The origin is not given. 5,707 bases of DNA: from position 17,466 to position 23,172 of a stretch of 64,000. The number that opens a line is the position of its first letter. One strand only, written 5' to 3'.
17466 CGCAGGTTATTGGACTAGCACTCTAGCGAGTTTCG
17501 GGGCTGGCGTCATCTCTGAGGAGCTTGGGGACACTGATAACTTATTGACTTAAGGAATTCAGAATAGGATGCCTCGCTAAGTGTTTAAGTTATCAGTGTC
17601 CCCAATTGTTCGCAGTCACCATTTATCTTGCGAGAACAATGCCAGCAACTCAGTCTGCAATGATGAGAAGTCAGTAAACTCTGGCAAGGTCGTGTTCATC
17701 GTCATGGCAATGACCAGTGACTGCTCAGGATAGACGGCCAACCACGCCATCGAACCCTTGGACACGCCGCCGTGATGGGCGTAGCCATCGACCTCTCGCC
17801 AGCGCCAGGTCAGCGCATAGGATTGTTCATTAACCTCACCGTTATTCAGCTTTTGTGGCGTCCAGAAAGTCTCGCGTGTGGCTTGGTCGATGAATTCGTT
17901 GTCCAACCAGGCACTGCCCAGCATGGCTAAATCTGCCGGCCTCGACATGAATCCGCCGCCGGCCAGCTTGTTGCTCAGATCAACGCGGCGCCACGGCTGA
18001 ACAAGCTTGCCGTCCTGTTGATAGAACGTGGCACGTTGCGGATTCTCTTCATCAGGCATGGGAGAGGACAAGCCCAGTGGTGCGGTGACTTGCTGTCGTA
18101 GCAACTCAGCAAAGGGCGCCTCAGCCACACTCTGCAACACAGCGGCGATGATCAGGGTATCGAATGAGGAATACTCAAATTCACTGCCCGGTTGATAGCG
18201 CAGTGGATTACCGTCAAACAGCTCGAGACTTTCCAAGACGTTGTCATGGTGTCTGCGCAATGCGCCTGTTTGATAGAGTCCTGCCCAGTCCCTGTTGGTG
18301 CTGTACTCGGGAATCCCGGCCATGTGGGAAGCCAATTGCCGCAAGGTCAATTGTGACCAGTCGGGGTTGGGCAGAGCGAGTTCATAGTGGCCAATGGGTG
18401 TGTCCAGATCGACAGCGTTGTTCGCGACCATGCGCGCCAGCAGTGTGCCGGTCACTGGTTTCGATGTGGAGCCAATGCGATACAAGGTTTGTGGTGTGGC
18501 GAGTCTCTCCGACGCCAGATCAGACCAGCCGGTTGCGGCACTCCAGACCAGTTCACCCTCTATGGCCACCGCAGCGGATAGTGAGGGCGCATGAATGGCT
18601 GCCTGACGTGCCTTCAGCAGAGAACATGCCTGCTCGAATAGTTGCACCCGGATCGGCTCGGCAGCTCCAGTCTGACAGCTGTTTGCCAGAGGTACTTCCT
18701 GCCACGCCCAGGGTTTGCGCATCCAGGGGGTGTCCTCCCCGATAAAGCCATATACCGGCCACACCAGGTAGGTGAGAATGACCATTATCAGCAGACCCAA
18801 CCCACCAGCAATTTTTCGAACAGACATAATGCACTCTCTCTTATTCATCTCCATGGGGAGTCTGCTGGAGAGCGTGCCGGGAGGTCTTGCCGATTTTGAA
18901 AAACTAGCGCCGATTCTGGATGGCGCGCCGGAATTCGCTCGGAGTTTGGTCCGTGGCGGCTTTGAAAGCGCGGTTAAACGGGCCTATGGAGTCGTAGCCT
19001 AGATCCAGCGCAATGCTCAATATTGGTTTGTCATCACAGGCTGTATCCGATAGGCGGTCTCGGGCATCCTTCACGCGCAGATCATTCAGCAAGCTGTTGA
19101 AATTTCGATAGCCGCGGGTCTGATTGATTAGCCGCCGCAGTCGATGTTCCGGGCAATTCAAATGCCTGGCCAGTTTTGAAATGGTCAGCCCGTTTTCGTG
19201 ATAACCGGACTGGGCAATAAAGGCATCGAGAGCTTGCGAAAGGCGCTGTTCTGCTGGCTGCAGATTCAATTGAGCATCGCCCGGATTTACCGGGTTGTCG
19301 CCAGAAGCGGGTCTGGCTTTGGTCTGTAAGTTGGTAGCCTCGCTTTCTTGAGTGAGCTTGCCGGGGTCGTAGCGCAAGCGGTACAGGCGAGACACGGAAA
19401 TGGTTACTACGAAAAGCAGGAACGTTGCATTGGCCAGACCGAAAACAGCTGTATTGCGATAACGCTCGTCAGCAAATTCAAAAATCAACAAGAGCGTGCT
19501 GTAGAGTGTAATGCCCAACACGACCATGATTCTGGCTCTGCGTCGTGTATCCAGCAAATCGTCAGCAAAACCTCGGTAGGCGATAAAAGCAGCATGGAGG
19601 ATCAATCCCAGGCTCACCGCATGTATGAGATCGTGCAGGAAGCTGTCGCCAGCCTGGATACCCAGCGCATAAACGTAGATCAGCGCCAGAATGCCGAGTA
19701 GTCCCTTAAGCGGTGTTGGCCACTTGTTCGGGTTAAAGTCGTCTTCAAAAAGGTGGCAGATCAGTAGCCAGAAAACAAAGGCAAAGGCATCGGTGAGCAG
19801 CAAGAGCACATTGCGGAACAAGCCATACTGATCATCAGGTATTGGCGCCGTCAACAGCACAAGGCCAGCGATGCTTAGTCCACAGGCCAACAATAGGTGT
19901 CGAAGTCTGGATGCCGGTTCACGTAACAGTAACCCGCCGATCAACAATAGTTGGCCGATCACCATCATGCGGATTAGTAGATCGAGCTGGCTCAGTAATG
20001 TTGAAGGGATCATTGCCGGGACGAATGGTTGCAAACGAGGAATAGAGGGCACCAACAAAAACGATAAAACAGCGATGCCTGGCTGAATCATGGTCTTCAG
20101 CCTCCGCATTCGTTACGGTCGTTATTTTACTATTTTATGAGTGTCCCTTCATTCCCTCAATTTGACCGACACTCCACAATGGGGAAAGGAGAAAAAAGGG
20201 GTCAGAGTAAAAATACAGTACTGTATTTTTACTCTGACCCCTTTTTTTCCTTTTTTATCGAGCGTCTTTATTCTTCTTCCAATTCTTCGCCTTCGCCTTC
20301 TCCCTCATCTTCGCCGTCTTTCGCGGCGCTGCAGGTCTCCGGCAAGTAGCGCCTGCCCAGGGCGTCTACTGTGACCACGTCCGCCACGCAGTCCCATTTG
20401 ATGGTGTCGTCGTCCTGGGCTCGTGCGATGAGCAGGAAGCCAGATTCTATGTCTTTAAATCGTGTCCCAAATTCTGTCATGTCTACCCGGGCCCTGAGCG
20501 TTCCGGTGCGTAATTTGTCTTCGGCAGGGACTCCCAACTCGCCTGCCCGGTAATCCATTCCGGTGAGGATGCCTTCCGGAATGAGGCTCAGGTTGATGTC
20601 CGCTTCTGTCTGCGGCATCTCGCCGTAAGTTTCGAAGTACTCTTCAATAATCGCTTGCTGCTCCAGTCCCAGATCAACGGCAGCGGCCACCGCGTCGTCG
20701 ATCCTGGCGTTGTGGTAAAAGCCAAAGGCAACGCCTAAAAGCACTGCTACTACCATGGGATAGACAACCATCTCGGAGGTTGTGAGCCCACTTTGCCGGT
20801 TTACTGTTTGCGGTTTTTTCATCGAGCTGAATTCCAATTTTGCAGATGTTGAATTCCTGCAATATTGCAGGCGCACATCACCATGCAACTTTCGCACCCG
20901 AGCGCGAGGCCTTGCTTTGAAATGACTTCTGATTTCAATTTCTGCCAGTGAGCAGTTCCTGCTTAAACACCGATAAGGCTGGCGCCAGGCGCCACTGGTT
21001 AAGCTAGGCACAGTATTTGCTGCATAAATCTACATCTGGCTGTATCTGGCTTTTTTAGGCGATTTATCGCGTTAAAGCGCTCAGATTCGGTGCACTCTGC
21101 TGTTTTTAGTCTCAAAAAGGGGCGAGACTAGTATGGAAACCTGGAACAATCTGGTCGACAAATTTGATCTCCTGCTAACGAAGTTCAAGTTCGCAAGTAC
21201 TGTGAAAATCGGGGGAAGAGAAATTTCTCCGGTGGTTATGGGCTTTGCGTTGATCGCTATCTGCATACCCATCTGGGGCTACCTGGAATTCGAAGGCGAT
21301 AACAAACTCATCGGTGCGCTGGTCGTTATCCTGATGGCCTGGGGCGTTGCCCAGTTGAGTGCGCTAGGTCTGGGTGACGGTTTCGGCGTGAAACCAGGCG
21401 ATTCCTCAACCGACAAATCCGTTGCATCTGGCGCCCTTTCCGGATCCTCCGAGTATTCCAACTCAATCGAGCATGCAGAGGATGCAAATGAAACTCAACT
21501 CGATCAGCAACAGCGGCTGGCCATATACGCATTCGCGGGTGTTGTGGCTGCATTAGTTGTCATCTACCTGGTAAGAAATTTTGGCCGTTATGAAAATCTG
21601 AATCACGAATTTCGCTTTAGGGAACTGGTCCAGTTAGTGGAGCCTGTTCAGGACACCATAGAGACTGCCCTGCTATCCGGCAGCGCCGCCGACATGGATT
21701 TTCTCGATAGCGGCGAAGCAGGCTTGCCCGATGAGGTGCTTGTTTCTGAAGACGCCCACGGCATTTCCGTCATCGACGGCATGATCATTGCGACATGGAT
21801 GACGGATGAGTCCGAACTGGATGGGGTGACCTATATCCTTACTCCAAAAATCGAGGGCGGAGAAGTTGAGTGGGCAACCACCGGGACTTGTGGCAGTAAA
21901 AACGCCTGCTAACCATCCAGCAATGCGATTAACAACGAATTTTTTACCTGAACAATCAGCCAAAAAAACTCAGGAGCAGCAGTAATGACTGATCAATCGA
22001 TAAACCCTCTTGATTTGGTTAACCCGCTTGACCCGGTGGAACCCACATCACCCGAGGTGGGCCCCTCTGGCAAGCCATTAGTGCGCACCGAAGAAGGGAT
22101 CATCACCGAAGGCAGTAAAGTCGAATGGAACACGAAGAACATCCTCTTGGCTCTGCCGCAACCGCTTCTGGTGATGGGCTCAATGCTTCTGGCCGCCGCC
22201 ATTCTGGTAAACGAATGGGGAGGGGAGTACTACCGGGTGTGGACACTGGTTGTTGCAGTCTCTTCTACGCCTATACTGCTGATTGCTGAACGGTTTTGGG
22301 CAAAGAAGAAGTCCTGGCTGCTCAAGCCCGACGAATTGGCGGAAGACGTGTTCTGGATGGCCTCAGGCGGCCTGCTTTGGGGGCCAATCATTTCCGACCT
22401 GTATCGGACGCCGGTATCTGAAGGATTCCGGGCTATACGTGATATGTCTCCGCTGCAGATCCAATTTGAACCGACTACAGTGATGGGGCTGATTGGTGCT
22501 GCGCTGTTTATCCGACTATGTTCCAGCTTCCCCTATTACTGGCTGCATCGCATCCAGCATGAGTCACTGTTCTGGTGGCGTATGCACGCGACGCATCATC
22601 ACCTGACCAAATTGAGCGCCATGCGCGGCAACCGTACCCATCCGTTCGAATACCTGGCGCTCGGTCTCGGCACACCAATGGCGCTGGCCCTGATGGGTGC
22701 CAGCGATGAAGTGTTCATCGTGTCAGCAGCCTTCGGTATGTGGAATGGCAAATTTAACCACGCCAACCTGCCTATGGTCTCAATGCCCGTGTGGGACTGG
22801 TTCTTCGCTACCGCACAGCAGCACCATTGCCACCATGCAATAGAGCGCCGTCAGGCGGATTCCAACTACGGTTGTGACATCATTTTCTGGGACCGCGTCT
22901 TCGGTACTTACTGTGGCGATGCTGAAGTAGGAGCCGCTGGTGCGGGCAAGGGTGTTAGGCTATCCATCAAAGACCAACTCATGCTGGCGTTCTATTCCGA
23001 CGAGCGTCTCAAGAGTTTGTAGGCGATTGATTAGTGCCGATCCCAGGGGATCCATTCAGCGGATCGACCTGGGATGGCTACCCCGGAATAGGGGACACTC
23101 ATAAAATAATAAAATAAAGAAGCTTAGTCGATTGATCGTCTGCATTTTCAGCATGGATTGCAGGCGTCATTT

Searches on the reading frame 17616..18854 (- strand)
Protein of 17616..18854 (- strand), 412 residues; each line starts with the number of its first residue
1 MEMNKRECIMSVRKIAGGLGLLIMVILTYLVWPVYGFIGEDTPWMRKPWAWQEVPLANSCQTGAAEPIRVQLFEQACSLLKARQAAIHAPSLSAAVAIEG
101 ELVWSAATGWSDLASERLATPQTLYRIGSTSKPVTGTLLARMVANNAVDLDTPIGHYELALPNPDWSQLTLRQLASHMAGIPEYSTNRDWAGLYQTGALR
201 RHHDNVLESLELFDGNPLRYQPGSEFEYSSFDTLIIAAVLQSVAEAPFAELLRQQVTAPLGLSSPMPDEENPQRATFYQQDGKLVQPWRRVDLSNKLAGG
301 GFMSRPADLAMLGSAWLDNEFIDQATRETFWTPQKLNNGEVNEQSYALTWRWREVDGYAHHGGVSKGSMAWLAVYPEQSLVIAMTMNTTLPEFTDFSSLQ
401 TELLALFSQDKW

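Call 57: search_protein_families(library=pfam, proteins=[window:17616-18854:-], max_evalue=0.00001)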
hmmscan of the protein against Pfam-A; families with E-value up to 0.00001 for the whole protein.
window:17616-18854:- (412 aa): 1 family
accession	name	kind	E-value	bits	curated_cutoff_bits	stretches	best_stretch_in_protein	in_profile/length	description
PF00144.29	Beta-lactamase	-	1.4e-51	176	27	1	79-394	4-316/329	Beta-lactamase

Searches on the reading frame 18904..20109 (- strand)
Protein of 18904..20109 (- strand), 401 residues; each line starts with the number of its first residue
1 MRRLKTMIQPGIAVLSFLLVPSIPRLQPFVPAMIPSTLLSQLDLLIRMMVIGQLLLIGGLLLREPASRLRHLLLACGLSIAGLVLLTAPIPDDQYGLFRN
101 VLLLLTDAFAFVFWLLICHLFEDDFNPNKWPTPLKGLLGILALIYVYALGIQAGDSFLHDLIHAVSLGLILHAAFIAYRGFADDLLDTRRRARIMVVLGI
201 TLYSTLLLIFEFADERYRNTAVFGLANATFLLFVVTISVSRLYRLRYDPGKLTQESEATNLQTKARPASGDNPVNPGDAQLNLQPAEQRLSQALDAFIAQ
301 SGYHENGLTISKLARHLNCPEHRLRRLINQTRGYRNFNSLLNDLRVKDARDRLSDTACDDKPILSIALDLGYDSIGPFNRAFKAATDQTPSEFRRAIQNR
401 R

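Call 57: search_protein_families(library=pfam, proteins=[window:18904-20109:-], max_evalue=0.00001)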
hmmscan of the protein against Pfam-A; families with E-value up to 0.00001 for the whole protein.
window:18904-20109:- (401 aa): 2 families
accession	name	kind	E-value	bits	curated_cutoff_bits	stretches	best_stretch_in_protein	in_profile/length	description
PF12833.13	HTH_18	-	1.6e-15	57.5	33.6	1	313-395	1-79/80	Helix-turn-helix domain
PF00165.29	HTH_AraC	-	2.5e-07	31.1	26.6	1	357-395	5-42/42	Bacterial regulatory helix-turn-helix proteins, AraC family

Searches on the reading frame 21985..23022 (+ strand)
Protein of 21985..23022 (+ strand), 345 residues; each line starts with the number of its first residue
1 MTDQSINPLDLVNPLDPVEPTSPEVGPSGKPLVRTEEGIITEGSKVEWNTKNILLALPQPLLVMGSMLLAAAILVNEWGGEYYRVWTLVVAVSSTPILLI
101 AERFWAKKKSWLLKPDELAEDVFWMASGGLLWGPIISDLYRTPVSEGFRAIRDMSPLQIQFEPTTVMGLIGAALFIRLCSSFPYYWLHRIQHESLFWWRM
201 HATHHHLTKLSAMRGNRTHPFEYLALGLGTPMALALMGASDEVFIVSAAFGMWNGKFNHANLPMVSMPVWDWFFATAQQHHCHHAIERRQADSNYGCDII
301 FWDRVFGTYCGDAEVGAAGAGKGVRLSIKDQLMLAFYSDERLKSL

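Call 56: search_protein_families(library=pfam, proteins=[window:21985-23022:+], max_evalue=0.00001)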
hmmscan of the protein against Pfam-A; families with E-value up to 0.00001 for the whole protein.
window:21985-23022:+ (345 aa): 1 family
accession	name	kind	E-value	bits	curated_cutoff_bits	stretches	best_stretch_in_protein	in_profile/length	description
PF04116.19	FA_hydroxylase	-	2.2e-25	90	31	1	175-308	3-132/132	Fatty acid hydroxylase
